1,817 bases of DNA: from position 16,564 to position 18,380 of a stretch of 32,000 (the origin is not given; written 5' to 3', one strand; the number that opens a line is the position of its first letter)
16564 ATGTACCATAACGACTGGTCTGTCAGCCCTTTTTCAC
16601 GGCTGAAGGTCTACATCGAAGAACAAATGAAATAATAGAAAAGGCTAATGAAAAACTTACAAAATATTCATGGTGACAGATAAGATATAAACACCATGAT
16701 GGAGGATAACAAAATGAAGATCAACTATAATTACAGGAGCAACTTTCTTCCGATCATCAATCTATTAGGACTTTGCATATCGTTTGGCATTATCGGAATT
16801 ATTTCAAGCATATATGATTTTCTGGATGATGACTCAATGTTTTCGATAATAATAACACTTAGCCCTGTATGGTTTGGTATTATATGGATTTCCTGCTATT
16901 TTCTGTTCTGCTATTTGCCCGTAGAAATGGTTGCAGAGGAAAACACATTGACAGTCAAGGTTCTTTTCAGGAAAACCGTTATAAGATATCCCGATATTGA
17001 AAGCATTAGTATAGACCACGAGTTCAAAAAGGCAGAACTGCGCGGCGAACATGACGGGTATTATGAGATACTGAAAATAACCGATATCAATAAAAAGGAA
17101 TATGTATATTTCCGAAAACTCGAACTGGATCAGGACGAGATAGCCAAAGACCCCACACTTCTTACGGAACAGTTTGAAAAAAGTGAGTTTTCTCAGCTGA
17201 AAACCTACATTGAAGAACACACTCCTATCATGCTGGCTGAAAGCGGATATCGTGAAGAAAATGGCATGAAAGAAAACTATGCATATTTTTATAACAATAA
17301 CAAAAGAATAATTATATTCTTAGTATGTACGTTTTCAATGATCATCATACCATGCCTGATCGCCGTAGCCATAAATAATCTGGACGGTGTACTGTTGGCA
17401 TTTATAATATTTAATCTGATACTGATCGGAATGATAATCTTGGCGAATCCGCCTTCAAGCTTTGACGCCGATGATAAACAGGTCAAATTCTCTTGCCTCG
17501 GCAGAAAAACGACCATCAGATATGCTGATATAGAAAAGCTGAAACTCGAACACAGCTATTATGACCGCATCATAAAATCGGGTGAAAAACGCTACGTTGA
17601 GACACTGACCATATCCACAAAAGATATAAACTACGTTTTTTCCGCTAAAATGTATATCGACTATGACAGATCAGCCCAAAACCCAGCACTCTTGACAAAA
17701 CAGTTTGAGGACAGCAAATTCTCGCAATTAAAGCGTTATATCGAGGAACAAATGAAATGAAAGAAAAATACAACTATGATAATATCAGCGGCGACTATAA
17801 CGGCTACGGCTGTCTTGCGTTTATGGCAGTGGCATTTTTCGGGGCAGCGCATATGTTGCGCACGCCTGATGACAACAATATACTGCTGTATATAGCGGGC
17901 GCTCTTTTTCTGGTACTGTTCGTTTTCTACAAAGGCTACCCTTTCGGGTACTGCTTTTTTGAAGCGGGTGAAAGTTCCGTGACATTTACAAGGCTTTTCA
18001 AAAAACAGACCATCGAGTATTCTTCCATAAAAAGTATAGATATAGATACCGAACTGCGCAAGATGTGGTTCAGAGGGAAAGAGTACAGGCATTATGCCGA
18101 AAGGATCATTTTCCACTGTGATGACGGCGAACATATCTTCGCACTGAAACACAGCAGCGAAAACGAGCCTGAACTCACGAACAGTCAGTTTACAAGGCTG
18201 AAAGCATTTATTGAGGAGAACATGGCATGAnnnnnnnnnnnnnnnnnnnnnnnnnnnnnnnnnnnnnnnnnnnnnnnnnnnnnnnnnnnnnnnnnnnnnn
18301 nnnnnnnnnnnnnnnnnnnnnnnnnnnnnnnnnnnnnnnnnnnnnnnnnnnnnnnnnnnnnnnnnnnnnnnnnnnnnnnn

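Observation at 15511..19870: Tandem array of eight paralogous two-TM / PH-like modules between trmL and the DegV-family gene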

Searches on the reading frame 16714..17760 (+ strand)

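Call 3: search_protein_families(library=pfam, proteins=[window:16714-17760:+], max_evalue=1)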
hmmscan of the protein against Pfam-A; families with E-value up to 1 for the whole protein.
window:16714-17760:+ (348 aa): 6 families
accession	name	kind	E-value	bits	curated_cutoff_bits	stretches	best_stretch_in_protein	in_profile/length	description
PF10756.15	bPH_6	-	0.006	17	22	1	71-116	3-48/73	Bacterial PH domain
PF10882.14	bPH_5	-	0.0087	16.6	22.5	1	71-106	2-37/100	Bacterial PH domain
PF20990.2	DUF2207_C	-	0.011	15.9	33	1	121-243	45-177/247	Predicted membrane protein (DUF2207) C-terminal domain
PF05608.18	RTE1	-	0.025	15.1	29.4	1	210-297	21-108/149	RTE1-like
PF16165.10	Ferlin_C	-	0.14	12.5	29.4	1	181-234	96-145/154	Ferlin C-terminus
PF20237.3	DUF6594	-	0.18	12.1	30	1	123-248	114-222/238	Family of unknown function (DUF6594)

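Call 4: search_protein_families(library=ncbifam, proteins=[window:16714-17760:+], max_evalue=1)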
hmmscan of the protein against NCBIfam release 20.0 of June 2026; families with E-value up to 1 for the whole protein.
window:16714-17760:+ (348 aa): 1 family
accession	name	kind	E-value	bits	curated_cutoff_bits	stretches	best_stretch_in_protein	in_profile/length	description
NF005506.0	PRK07118.1-5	equivalog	0.057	12.8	388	0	253-281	135-163/279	Fe-S cluster domain-containing protein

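Call 33: search_protein_families(library=padloc, proteins=[window:16714-17760:+], max_evalue=1)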
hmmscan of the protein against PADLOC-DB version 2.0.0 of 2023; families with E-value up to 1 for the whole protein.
window:16714-17760:+ (348 aa): 0 families

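Call 34: search_protein_families(library=phrogs, proteins=[window:16714-17760:+], max_evalue=1)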
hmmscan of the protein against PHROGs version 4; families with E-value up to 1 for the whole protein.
window:16714-17760:+ (348 aa): 1 family
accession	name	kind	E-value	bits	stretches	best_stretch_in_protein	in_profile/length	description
phrog_32342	-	unknown function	0.013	16.5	0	79-170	4-95/130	-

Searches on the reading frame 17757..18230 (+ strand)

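Call 3: search_protein_families(library=pfam, proteins=[window:17757-18230:+], max_evalue=1)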
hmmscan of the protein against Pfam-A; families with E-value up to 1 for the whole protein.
window:17757-18230:+ (157 aa): 3 families
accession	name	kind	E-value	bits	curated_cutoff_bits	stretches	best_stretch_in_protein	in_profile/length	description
PF14172.12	DUF4309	-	0.013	15.8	25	1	27-59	87-120/133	Domain of unknown function (DUF4309)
PF19718.4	USP47_C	-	0.014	15.4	27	1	78-112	29-62/240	Ubiquitin carboxyl-terminal hydrolase 47 C-terminal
PF17255.8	EbsA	-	0.096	13.4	25.9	1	45-105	40-101/133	EbsA-like protein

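Call 4: search_protein_families(library=ncbifam, proteins=[window:17757-18230:+], max_evalue=1)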
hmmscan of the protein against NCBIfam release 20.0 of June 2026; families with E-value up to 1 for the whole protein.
window:17757-18230:+ (157 aa): 0 families

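Call 33: search_protein_families(library=padloc, proteins=[window:17757-18230:+], max_evalue=1)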
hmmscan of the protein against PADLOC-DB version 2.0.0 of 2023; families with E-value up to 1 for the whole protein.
window:17757-18230:+ (157 aa): 0 families

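Call 34: search_protein_families(library=phrogs, proteins=[window:17757-18230:+], max_evalue=1)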
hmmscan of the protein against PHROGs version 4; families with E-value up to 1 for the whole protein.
window:17757-18230:+ (157 aa): 2 families
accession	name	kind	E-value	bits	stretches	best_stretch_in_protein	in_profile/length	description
phrog_539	-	integration and excision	0.059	14.1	1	86-115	20-49/80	excisionase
phrog_1270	-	unknown function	0.25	12.3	1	20-58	11-47/67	-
